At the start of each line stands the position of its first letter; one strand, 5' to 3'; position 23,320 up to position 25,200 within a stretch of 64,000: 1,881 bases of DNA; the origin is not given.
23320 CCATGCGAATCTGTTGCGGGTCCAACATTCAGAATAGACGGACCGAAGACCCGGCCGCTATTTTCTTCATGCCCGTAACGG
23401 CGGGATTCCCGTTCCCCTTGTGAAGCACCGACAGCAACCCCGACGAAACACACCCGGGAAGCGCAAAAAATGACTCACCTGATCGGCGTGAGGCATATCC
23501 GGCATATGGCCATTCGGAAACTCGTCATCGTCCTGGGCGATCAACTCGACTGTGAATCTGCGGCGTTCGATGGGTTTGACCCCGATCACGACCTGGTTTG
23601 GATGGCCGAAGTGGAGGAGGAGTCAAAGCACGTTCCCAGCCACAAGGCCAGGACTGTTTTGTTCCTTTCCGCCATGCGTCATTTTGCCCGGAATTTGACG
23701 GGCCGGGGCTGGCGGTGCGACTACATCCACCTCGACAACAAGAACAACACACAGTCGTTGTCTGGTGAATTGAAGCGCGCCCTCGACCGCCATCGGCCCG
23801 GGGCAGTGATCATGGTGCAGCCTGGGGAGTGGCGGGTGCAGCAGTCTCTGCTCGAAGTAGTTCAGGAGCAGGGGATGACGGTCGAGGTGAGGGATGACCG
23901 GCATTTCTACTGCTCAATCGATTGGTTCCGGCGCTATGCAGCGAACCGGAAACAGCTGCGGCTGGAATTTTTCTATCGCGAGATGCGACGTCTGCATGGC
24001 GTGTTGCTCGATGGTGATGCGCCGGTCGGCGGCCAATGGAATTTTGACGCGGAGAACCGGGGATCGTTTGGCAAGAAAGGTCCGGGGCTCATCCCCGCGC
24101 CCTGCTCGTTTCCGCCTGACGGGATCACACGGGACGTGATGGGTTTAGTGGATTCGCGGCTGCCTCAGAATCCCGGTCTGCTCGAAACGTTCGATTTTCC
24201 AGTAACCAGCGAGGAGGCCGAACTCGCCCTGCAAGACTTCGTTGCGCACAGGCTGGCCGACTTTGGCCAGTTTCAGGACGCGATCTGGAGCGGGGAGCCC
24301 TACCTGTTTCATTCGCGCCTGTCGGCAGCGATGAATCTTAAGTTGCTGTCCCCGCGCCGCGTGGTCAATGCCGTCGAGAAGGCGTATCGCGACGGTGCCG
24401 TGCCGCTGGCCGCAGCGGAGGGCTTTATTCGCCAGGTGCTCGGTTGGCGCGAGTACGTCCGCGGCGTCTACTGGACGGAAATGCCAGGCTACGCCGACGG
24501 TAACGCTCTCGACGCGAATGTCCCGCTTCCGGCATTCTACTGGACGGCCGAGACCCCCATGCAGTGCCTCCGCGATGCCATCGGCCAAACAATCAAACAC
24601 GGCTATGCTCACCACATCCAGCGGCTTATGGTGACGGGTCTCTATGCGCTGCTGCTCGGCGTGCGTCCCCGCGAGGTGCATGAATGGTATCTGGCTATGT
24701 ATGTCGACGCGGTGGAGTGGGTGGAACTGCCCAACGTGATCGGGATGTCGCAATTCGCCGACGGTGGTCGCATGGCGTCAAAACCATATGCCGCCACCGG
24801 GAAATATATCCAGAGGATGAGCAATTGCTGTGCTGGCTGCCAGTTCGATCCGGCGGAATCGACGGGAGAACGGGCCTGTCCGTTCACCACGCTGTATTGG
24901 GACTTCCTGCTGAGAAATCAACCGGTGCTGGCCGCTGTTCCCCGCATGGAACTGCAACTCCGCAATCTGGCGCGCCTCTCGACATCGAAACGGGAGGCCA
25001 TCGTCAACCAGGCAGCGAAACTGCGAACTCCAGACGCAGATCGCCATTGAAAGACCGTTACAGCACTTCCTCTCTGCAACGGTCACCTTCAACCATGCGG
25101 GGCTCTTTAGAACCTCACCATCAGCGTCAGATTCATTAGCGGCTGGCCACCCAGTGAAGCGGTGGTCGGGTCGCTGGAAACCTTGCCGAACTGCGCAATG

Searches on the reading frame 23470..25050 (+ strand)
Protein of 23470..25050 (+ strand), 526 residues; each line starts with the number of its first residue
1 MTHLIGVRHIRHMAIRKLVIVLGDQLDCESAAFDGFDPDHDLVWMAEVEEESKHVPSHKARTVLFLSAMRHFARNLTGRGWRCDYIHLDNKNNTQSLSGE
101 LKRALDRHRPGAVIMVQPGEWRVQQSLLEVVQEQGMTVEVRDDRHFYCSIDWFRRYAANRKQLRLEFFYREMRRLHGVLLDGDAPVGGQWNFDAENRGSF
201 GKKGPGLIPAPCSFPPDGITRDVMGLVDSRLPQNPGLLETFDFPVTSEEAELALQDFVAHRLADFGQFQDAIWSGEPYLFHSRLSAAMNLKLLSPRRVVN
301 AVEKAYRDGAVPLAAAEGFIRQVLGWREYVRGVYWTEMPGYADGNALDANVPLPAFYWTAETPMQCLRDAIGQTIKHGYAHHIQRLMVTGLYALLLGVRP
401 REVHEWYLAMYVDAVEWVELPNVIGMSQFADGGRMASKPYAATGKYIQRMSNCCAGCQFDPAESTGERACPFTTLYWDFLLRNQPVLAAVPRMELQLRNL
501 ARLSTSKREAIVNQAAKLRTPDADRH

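Call 63: search_protein_families(library=pfam, proteins=[window:23470-25050:+], max_evalue=0.00001)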
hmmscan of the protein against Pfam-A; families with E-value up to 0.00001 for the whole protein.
window:23470-25050:+ (526 aa): 1 family
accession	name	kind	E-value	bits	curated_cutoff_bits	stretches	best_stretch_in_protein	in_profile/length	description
PF04244.19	DPRP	-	3.5e-73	246.5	22.1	1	19-243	1-224/224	Deoxyribodipyrimidine photo-lyase-related protein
